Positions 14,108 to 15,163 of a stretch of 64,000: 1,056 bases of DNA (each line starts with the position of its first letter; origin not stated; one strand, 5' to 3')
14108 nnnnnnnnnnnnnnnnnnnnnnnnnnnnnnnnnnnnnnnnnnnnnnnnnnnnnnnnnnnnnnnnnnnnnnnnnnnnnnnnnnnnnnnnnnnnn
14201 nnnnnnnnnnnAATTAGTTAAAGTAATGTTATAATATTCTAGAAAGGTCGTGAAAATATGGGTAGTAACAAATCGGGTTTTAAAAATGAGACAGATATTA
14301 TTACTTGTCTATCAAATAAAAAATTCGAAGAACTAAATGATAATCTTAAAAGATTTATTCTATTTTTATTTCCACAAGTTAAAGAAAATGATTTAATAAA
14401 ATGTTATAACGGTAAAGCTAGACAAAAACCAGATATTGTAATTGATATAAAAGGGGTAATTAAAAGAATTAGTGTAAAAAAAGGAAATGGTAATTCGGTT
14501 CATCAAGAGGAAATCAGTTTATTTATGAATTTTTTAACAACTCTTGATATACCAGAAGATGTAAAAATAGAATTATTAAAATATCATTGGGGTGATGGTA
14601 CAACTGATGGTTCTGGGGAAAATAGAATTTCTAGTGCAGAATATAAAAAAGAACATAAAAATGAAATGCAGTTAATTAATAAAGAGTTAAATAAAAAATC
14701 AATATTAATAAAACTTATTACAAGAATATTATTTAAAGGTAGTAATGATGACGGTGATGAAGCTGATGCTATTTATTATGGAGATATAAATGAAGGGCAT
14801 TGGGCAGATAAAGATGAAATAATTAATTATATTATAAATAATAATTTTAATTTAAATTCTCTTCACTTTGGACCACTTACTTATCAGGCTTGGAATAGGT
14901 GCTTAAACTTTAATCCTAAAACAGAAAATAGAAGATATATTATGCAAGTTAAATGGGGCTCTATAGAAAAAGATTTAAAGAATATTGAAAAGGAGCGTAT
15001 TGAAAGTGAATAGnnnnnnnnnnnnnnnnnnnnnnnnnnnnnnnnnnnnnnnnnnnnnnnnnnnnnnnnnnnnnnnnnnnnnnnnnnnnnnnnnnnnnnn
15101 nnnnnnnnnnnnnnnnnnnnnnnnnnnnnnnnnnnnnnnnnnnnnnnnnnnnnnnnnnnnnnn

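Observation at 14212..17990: R-M island: two tandem m5C MTases plus two overlapping small ORFs, candidate heterodimeric REase (Bpu10I/BbvCI-like)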

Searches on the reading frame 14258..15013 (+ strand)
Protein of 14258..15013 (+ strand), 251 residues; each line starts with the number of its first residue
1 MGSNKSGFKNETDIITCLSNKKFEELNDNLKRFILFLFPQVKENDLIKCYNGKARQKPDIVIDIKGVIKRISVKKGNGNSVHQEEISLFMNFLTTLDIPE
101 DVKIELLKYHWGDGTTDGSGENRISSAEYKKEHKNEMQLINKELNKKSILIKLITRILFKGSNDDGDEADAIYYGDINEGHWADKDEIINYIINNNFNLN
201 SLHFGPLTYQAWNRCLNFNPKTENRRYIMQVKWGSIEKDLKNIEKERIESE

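Call 3: search_protein_families(library=pfam, proteins=[window:14258-15013:+], max_evalue=1)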
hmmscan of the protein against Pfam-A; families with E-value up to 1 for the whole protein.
window:14258-15013:+ (251 aa): 0 families

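Call 4: search_protein_families(library=ncbifam, proteins=[window:14258-15013:+], max_evalue=1)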
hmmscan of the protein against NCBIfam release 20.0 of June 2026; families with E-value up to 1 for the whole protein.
window:14258-15013:+ (251 aa): 0 families

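Call 6: search_solved_structures(query=window:14258-15013:+, max_evalue=10)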
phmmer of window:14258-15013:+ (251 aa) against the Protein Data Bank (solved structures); distinct sequences matched with E-value up to 10: 0.

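Call 10: find_homologous_proteins(query=window:14258-15013:+, max_evalue=0.001)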
Query window:14258-15013:+ (251 aa): 128 proteins with E <= 0.001 among 677 candidates; the best 120 are listed.
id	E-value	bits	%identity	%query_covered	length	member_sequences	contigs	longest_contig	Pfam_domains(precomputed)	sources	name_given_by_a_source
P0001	8.1e-164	561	100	100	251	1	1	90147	-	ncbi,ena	-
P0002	2.6e-117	409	71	100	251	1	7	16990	-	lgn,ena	-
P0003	1.1e-116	407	72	100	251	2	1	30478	-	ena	-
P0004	2.7e-116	405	72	100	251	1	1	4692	-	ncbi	-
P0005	1.2e-115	403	71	100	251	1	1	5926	-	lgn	-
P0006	1.4e-115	403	70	100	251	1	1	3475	-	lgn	-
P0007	1.8e-115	403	71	100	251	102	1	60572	-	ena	-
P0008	2.9e-115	402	71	100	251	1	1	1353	-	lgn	-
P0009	4.7e-115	401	72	98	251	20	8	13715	-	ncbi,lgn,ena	-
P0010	5.1e-115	401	71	100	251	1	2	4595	-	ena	-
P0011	7.5e-115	401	71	100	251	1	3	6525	-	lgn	-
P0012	1.2e-114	400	71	100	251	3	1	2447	-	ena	-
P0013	1.5e-114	400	70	100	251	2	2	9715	-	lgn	-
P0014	2.2e-114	399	70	100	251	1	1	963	-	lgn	-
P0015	3.5e-114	398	69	100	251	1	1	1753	-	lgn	-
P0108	3.1e-48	182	41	96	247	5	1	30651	-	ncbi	-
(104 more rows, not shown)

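Call 16: search_solved_structures(query=A1, max_evalue=10, show_alignments=3)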
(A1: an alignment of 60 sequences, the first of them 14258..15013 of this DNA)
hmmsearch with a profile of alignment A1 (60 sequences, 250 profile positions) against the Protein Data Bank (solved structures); distinct sequences matched with E-value up to 10: 0.

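Call 20: find_encoding_contigs(protein=P0001, flank=8000, max_places=3)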
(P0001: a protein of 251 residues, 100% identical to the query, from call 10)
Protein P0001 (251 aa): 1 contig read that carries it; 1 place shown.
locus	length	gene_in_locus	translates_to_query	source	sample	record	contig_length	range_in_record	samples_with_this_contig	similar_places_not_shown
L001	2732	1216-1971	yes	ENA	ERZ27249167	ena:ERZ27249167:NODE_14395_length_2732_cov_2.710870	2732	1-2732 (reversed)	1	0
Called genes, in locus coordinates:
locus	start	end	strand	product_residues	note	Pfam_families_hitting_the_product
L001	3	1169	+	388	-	?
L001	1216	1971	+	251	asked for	-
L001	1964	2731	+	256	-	?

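Call 21: find_encoding_contigs(protein=P0108, flank=8000, max_places=3)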
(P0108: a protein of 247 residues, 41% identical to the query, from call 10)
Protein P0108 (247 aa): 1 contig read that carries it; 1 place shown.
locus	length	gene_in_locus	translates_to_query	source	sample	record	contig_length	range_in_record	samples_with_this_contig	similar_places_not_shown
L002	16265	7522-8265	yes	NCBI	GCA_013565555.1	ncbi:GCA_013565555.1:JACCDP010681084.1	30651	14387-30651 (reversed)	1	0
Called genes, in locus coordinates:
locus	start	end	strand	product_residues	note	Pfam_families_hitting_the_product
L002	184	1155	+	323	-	-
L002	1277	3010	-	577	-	PF09491:RE_AlwI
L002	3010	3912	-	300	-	PF02086:MethyltransfD12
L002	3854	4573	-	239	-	PF01555:N6_N4_Mtase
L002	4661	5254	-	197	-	PF17726:DpnI_C, PF10544:T5orf172, PF13455:MUG113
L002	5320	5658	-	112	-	-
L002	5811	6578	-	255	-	-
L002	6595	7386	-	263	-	PF22945:LEM-3_GIY-YIG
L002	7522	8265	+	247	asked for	-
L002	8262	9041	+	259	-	-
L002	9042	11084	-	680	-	PF00145:DNA_methylase, PF09445:Methyltransf_15 (faint), PF00145:DNA_methylase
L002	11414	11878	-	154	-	-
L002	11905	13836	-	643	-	PF11074:DUF2779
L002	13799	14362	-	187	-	-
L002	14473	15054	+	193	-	-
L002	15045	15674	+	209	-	-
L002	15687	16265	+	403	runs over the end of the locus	PF09903:DUF2130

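Call 24: predict_structure(alignment_id=A1)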
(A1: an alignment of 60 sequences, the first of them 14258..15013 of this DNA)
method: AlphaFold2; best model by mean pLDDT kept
length: 251 residues; sequences in the alignment: 60
mean_pLDDT: 93.0   pTM: 0.89
mean pLDDT of the five models: 93.0, 92.6, 92.3, 92.0, 90.7
residues with pLDDT >= 90: 206; 70-90: 40; 50-70: 3; < 50: 2
segments of 3 or more residues with pLDDT < 50: none
pLDDT, mean of each block of 10 residues (from residue 1): 74 97 98 98 98 85 98 85 94 96 97 93 92 95 97 95 86 97 98 94 95 86 91 95 91 70
secondary structure, 60 per line:
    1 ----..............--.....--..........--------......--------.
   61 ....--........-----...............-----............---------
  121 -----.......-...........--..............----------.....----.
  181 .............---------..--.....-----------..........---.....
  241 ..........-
elements in order: H5-18 H28-37 E46-51 E60-64 E67-74 E80-85 H86-94 H100-111 H126-132 H134-144 H147-160 E171-175 E180-184 H185-193 E207-211 H223-227 E228-232 H236-250

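Call 66: list_cluster_members(proteins=[P0001, P0121, P0291, P0262, P0349, P0276, P0313, P0241, P0243, P0283])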
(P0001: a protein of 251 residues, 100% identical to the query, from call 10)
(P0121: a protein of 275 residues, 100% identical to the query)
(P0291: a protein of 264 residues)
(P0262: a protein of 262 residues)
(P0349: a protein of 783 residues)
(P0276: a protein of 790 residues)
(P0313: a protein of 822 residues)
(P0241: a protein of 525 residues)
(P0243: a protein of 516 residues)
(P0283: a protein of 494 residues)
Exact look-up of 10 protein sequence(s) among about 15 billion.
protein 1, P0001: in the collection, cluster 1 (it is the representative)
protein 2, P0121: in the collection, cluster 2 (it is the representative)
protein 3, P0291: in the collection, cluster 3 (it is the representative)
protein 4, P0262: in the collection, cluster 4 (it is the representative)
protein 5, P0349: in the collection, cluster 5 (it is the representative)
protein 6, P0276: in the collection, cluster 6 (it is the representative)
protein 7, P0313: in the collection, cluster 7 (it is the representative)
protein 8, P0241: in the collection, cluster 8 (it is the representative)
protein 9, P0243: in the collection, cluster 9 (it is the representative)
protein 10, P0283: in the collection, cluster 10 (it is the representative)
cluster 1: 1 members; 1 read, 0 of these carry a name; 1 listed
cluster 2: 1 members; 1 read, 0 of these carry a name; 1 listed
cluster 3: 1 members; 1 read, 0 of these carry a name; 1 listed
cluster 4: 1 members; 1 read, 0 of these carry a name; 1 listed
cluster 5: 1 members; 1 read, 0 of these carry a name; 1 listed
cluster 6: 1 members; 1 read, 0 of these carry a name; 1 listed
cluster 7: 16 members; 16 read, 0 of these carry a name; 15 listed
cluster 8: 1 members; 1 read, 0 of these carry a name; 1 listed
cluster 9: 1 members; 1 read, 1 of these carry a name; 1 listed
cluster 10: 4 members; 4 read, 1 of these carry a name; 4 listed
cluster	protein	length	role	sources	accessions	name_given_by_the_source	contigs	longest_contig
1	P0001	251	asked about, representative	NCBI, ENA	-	-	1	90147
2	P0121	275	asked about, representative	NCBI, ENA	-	-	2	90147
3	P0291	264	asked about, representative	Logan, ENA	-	-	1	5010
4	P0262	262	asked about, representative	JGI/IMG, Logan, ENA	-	-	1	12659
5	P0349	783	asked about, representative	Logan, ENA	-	-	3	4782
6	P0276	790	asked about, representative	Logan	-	-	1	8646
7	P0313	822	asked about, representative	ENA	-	-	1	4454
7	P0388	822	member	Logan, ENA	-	-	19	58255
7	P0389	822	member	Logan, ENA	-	-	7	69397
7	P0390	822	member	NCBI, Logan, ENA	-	-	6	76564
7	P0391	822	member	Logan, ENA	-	-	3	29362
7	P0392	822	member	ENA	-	-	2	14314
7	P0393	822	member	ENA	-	-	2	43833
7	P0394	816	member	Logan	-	-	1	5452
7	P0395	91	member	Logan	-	-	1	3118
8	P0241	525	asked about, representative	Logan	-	-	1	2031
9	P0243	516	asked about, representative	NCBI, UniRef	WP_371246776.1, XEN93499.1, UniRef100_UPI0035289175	hypothetical protein ACA758_02315 [Mycoplasmopsis agassizii] | hypothetical protein n=1 Tax=Mycoplasmopsis agassizii TaxID=33922 RepID=UPI0035289175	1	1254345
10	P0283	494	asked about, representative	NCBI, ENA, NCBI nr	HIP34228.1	MAG TPA: hypothetical protein EYG89_05870 [Bacteroidia bacterium] | hypothetical protein [Bacteroidia bacterium]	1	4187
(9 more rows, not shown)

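Call 76: search_protein_families(library=padloc, proteins=[window:14258-15013:+], max_evalue=1)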
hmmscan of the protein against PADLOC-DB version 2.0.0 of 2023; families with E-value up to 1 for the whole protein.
window:14258-15013:+ (251 aa): 1 family
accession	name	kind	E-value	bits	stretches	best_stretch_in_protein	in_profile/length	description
PDLC03402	REase_II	-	5.5e-28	96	1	2-245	7-259/527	Type II restriction enzyme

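Call 77: search_protein_families(library=phrogs, proteins=[window:14258-15013:+], max_evalue=1)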
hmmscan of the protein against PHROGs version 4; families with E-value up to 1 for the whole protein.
window:14258-15013:+ (251 aa): 3 families
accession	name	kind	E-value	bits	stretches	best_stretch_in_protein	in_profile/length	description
phrog_14647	-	unknown function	0.0027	19.2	1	87-135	4-50/85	-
phrog_33623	-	unknown function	0.3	12.6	0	4-34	25-55/62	-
phrog_26518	-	unknown function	0.33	12.2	1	140-198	17-70/80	-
